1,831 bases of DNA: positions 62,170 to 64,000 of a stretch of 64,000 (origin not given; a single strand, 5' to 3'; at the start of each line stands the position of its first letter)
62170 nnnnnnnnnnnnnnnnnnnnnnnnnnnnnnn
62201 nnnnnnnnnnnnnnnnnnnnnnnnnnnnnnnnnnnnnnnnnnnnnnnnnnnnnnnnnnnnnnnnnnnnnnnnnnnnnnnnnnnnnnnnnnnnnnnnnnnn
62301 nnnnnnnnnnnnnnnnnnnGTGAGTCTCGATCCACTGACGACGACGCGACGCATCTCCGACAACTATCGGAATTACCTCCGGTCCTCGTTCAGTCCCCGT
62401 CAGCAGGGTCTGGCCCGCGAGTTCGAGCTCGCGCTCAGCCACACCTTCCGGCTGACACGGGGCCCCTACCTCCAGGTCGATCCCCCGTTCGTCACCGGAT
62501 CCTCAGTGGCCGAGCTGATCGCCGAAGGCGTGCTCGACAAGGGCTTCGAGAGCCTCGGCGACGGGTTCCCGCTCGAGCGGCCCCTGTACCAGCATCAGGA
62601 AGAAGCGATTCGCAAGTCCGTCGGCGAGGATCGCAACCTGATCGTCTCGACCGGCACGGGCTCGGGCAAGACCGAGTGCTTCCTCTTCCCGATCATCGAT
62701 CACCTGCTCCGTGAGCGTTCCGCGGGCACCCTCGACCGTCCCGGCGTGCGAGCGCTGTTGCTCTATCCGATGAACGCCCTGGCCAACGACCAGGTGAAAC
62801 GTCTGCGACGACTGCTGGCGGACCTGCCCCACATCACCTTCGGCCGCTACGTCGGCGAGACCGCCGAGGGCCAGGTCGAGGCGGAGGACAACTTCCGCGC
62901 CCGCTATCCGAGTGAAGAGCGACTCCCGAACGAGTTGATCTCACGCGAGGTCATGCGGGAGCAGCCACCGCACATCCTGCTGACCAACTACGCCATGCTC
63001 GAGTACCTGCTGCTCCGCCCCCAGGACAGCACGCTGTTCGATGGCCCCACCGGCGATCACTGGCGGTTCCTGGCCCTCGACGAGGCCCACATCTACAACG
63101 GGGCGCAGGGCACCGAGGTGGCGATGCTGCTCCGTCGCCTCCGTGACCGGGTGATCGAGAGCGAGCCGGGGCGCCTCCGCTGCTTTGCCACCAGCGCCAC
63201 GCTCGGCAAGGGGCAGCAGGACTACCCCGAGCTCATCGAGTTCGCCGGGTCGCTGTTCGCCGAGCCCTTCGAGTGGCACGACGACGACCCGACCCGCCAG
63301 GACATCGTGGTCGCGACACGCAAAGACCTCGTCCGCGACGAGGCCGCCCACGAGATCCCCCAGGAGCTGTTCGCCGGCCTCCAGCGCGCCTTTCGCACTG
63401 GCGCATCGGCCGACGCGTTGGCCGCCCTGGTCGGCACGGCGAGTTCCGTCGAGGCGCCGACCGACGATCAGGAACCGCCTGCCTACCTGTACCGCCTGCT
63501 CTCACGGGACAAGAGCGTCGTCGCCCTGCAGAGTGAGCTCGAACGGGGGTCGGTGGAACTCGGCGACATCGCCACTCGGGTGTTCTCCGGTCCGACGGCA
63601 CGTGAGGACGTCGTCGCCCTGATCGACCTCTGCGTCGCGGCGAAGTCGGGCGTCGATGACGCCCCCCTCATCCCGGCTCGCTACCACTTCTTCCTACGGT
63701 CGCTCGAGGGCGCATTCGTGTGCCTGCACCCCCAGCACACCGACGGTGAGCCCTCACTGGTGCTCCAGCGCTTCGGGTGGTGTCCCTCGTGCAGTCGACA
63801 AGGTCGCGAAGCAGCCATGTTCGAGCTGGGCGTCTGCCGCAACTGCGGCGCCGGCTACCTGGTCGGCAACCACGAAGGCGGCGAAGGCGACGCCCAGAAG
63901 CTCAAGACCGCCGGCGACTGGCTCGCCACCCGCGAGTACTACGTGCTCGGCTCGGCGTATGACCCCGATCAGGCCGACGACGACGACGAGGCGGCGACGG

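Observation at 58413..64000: Druantia type III-like pair (1124-aa unknown + giant DEAD/DEAH helicase) preceded by an EVE-like ORF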

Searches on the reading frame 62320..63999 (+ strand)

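Call 7: search_protein_families(library=pfam, proteins=[window:62320-63999:+], max_evalue=0.1)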
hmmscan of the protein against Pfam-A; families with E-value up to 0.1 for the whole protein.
window:62320-63999:+ (560 aa): 3 families
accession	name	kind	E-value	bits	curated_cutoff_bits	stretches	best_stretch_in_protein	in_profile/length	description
PF00270.35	DEAD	-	3.1e-22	79.5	26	1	91-299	2-164/167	DEAD/DEAH box helicase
PF04851.21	ResIII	-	8.4e-06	26.2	22.5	1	89-261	4-139/164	Type III restriction enzyme, res subunit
PF18944.7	DUF5691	-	0.011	15.7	27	1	333-473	322-452/491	Family of unknown function (DUF5691)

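Call 8: search_protein_families(library=padloc, proteins=[window:62320-63999:+], max_evalue=0.1)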
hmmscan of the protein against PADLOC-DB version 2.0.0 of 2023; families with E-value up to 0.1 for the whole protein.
window:62320-63999:+ (560 aa): 32 families (the best 25 are shown)
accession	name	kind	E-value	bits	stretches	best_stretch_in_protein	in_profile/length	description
PDLC00013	DruE1|DruE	-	1.1e-86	290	2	204-516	267-587/1776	SNF2 family N-terminal domain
PDLC00037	DruE3|DruE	-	1.7e-76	256.1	2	80-309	93-313/2055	SNF2 family N-terminal domain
PDLC00015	DruE2|DruE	-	5.1e-68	228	3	201-527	283-597/1887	SNF2 family N-terminal domain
PDLC00014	DruE2|DruE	-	1.1e-67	226.7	3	202-520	302-641/1928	SNF2 family N-terminal domain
PDLC00035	DruE3|DruE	-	1.7e-64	216.2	2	83-312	97-316/1460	SNF2 family N-terminal domain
PDLC00051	DruE4|DruE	-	3.4e-63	211.8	3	204-526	272-571/1829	SNF2 family N-terminal domain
PDLC00036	DruE3|DruE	-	1.7e-61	205.8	2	82-318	86-308/2023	SNF2 family N-terminal domain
PDLC02896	DpdJ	-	1.8e-20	70.3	2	207-296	327-413/1487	DpdJ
PDLC03960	SngC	-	6.7e-20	69.4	1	71-338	17-234/720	-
PDLC02898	DpdJ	-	1.9e-09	34.9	2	212-278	344-410/506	DpdJ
PDLC02895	DpdJ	-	5.1e-09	31.5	2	106-179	867-943/2112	DpdJ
PDLC02893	DpdJ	-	1.5e-08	31.1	2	212-305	344-433/876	DpdJ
PDLC02503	BrxHI|BrxHII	-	6.8e-08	29.3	1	92-166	28-95/698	BrxHI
PDLC02569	DrmA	-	1.2e-07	27.9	1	90-166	401-482/1095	DrmA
PDLC02570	DrmA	-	2.3e-07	27.6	1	90-167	169-250/851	DrmA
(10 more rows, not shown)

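Call 10: search_protein_families(library=ncbifam, proteins=[window:62320-63999:+], max_evalue=0.1)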
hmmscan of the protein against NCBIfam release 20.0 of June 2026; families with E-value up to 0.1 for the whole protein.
window:62320-63999:+ (560 aa): 28 families (the best 25 are shown)
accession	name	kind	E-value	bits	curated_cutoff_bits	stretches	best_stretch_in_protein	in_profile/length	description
NF041067.1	DpdJ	equivalog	6.6e-19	67.1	800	2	207-304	320-414/1482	protein DpdJ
TIGR03817.1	DECH_helic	hypoth_equivalog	3.5e-18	65.2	874.1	1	89-293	37-205/742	helicase/secretion neighborhood putative DEAH-box helicase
NF010338.0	PRK13767.1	equivalog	8.9e-13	47.4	849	1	91-293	36-219/877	ATP-dependent helicase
TIGR04121.1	DEXH_lig_assoc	equivalog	5.1e-11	41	850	2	90-181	15-102/804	ligase-associated DNA damage response DEXH box helicase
NF053636.1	DDHlcsCsdAPsy1082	equivalog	3.6e-07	29.1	890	1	93-178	30-110/512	DEAD/DEAH box helicase CsdA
NF053711.1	RNA_heli_RhlE1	exception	1.5e-06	27.3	750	1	93-183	28-115/434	RNA helicase RhlE1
NF007882.0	PRK10590.1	equivalog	2.8e-06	26.5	743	1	93-157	28-90/456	ATP-dependent RNA helicase RhlE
TIGR03158.1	cas3_cyano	exception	2.9e-05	23.4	69.1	1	106-294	15-190/357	type I-D CRISPR-associated helicase Cas3'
NF008394.0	PRK11192.1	equivalog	0.00017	20.5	507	1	93-168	30-100/441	ATP-dependent RNA helicase SrmB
NF040935.1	helicase_Hel308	equivalog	0.00047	18.4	1200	1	91-164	29-93/704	ATP-dependent DNA helicase Hel308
NF002654.0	PRK02362.1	equivalog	0.00057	18.3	887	1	89-164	24-89/739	ATP-dependent DNA helicase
NF053631.1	RNA_helic_CshA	equivalog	0.0016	17.4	646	1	93-186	26-111/434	degradosome RNA helicase CshA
NF053710.1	RNA_heli_RhlE2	exception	0.0016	16.9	925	1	95-161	30-98/635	RNA helicase RhlE2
NF010469.0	PRK13894.1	subfamily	0.0029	17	508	1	91-128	136-172/320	conjugal transfer ATPase TrbB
NF001308.0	PRK00254.1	equivalog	0.0031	15.8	1216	1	89-163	24-89/720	ATP-dependent DNA helicase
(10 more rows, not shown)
